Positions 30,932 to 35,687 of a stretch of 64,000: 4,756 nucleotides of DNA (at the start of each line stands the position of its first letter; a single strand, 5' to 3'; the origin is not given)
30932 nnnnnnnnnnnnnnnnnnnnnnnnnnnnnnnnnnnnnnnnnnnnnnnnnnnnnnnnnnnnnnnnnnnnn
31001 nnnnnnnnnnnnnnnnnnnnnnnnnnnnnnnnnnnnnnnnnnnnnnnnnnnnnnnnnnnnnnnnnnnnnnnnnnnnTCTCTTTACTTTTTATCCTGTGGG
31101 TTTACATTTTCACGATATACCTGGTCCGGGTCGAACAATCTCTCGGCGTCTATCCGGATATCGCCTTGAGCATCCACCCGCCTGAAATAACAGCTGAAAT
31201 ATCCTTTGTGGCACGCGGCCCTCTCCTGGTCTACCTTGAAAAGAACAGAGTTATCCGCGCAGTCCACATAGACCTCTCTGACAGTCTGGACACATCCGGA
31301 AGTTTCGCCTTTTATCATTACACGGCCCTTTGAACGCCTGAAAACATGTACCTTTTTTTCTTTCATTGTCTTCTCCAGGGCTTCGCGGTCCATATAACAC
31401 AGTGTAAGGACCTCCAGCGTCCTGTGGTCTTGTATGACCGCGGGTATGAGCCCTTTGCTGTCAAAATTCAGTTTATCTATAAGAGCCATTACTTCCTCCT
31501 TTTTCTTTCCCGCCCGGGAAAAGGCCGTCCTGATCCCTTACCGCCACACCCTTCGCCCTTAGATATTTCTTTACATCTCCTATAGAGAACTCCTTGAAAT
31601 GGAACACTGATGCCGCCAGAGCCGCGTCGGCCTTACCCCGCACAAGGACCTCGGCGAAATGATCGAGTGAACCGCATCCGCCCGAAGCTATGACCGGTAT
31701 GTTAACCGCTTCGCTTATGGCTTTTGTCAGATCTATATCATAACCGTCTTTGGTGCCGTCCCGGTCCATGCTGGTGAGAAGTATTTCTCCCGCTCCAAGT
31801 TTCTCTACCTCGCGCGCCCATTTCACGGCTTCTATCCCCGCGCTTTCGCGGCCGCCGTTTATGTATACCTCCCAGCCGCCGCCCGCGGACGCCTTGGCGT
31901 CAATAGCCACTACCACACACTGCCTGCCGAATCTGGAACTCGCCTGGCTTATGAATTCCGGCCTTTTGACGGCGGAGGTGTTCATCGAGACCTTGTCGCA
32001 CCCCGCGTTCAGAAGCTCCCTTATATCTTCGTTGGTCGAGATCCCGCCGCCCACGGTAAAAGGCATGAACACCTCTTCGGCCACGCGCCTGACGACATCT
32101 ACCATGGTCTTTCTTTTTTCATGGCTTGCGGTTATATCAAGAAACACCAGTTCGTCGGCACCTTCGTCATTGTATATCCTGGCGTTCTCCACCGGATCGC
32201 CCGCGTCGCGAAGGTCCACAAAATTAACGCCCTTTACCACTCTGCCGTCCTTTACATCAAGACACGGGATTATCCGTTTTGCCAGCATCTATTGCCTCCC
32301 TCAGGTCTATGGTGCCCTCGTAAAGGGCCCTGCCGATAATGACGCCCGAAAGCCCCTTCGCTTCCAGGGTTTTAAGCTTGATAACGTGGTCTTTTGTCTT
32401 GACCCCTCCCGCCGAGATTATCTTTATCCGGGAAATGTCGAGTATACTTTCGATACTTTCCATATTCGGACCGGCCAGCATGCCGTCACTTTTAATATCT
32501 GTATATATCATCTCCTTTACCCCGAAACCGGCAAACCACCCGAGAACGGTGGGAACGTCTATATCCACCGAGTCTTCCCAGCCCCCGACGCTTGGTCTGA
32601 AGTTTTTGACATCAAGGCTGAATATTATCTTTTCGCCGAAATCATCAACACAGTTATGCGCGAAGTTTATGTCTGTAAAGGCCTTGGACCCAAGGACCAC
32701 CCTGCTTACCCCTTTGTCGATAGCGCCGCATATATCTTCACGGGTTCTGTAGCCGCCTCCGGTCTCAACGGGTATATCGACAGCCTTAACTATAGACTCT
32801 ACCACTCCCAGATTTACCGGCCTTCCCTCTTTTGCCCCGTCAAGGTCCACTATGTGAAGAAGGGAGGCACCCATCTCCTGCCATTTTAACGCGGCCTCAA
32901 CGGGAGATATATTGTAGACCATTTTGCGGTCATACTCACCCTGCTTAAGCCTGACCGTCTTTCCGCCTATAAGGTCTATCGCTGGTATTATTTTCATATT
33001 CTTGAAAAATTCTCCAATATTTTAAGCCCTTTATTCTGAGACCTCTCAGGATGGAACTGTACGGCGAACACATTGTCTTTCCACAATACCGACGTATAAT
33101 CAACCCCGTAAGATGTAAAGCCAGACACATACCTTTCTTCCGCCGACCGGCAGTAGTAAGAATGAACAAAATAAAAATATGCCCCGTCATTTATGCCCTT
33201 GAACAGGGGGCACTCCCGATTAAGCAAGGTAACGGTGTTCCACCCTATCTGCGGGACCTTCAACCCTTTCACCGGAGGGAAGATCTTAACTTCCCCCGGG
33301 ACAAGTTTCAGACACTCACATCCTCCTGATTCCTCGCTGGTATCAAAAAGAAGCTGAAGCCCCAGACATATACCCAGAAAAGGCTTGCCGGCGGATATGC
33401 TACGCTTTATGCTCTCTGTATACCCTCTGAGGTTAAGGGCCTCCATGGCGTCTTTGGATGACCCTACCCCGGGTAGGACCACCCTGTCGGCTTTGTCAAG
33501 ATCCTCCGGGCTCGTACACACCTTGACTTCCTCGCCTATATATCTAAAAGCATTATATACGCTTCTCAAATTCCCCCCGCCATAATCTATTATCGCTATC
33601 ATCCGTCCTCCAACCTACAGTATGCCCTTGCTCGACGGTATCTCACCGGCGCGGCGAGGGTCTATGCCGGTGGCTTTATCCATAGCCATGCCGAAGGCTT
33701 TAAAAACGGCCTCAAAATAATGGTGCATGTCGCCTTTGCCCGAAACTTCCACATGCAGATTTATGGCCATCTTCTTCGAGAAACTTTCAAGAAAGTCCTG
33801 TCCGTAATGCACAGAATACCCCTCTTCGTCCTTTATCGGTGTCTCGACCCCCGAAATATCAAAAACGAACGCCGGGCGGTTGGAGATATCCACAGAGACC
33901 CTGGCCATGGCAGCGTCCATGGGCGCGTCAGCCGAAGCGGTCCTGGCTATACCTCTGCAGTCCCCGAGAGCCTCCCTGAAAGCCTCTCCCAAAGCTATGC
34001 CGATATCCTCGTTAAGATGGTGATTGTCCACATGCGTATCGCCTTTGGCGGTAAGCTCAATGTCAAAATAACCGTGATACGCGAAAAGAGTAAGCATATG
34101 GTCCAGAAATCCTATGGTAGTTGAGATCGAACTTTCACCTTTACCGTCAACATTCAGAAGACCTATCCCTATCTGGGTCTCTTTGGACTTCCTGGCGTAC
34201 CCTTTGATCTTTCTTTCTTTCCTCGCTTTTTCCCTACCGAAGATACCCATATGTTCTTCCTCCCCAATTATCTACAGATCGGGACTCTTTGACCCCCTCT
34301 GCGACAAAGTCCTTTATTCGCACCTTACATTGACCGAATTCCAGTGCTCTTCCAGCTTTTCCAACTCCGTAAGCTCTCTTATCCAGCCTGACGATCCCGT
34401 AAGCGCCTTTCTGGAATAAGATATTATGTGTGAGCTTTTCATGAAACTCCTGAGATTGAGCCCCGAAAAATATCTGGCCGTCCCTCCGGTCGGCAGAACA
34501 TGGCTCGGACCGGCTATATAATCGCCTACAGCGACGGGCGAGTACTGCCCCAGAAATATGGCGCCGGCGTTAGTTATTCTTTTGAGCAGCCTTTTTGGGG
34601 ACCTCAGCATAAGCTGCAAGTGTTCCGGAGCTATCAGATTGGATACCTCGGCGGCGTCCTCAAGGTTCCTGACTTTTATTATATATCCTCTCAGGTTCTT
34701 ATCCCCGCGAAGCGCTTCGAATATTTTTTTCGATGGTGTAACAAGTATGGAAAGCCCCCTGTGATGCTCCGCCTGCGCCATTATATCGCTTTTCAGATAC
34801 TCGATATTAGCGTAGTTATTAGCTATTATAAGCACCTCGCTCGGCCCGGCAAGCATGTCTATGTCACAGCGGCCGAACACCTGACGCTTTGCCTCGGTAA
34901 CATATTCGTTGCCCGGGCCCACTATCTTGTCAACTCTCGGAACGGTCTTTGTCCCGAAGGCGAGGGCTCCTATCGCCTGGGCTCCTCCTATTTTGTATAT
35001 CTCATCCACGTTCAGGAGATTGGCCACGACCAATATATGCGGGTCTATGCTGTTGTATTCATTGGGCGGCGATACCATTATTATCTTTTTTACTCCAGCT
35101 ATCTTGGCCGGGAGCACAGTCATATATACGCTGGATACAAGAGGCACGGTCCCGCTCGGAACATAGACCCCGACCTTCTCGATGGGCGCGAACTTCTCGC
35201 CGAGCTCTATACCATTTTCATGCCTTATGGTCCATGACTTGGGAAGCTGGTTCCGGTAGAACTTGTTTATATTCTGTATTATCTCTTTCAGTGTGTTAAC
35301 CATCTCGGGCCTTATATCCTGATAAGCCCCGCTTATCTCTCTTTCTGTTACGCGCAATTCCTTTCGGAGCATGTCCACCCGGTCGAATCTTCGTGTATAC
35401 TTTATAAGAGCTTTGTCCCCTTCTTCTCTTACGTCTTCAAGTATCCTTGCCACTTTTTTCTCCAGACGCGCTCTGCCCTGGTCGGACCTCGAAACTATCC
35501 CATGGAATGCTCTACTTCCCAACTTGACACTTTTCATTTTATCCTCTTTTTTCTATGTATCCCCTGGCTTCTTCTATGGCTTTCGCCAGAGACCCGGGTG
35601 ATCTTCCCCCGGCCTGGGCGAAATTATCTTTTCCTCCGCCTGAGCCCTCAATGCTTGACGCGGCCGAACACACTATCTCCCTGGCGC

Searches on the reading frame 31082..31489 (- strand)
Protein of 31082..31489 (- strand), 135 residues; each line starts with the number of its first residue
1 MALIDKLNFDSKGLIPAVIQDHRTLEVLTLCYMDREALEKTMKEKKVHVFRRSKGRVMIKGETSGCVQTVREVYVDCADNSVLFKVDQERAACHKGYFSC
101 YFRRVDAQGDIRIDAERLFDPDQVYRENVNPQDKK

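Call 15: search_protein_families(library=pfam, proteins=[window:31082-31489:-], max_evalue=0.00001)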
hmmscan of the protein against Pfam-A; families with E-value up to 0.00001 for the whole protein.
window:31082-31489:- (135 aa): 1 family
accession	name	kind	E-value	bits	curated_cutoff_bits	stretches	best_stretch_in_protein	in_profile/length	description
PF01502.23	PRA-CH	-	7.6e-24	83.8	27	1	30-102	2-74/74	Phosphoribosyl-AMP cyclohydrolase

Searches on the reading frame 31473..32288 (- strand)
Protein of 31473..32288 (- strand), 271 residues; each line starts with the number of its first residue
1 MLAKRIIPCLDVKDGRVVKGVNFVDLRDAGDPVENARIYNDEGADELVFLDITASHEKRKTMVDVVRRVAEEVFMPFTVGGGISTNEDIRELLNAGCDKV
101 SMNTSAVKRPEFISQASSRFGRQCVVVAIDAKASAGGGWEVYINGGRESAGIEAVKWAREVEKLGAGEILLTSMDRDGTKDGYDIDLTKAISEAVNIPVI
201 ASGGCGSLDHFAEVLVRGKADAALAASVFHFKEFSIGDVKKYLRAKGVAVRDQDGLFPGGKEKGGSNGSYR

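Call 15: search_protein_families(library=pfam, proteins=[window:31473-32288:-], max_evalue=0.00001)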
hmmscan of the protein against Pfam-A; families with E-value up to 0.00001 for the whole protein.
window:31473-32288:- (271 aa): 4 families
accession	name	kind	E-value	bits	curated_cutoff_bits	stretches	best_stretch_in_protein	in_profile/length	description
PF00977.27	His_biosynth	-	1.8e-90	302.8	23.6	1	5-234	1-227/228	Histidine biosynthesis protein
PF03060.21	NMO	-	1e-09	38.7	28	0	151-240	142-237/331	Nitronate monooxygenase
PF02581.23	TMP-TENI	-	4.5e-07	29.9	27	0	36-102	108-176/180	Thiamine monophosphate synthase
PF01207.24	Dus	-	1.6e-06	27.9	20.4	0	32-117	140-227/311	Dihydrouridine synthase (Dus)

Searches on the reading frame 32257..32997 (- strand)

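Call 15: search_protein_families(library=pfam, proteins=[window:32257-32997:-], max_evalue=0.00001)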
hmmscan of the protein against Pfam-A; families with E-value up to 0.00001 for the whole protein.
window:32257-32997:- (246 aa): 1 family
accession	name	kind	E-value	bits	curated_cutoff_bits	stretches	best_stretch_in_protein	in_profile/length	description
PF00977.27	His_biosynth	-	3.1e-66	223.5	23.6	1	2-230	1-227/228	Histidine biosynthesis protein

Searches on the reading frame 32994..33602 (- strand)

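Call 15: search_protein_families(library=pfam, proteins=[window:32994-33602:-], max_evalue=0.00001)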
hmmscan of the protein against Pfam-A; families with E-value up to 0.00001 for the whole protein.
window:32994-33602:- (202 aa): 3 families
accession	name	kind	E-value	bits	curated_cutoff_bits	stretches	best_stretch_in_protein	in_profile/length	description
PF00117.34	GATase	-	1.4e-22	80.7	22.8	1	4-199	2-186/190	Glutamine amidotransferase class-I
PF07685.20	GATase_3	-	5.8e-09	36.3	27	1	24-95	25-98/196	CobB/CobQ-like glutamine amidotransferase domain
PF01174.25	SNO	-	6.6e-06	26.6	27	0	13-92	9-88/188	SNO glutamine amidotransferase family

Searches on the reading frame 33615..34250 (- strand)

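Call 15: search_protein_families(library=pfam, proteins=[window:33615-34250:-], max_evalue=0.00001)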
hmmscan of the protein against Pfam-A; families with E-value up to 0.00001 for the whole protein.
window:33615-34250:- (211 aa): 1 family
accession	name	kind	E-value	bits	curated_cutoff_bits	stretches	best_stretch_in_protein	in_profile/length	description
PF00475.24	IGPD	-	1.1e-49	168.7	27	1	44-190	1-144/144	Imidazoleglycerol-phosphate dehydratase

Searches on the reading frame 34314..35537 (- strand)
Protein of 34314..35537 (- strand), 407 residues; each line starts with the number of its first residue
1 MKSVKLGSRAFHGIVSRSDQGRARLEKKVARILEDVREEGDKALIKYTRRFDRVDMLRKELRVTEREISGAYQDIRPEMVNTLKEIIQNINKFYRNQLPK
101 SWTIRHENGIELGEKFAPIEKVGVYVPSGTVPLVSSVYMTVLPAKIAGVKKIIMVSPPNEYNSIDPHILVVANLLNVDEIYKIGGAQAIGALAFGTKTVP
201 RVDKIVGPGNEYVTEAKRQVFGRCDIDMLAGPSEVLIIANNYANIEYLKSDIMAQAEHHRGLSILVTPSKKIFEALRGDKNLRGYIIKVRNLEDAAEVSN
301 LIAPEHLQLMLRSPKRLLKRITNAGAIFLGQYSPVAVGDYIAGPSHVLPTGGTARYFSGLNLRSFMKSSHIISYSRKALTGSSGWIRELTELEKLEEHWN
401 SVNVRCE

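Call 15: search_protein_families(library=pfam, proteins=[window:34314-35537:-], max_evalue=0.00001)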
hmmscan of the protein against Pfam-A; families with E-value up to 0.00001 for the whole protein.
window:34314-35537:- (407 aa): 1 family
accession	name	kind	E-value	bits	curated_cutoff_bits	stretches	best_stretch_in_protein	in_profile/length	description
PF00815.25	Histidinol_dh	-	1.9e-146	488.7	27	1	17-405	3-410/411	Histidinol dehydrogenase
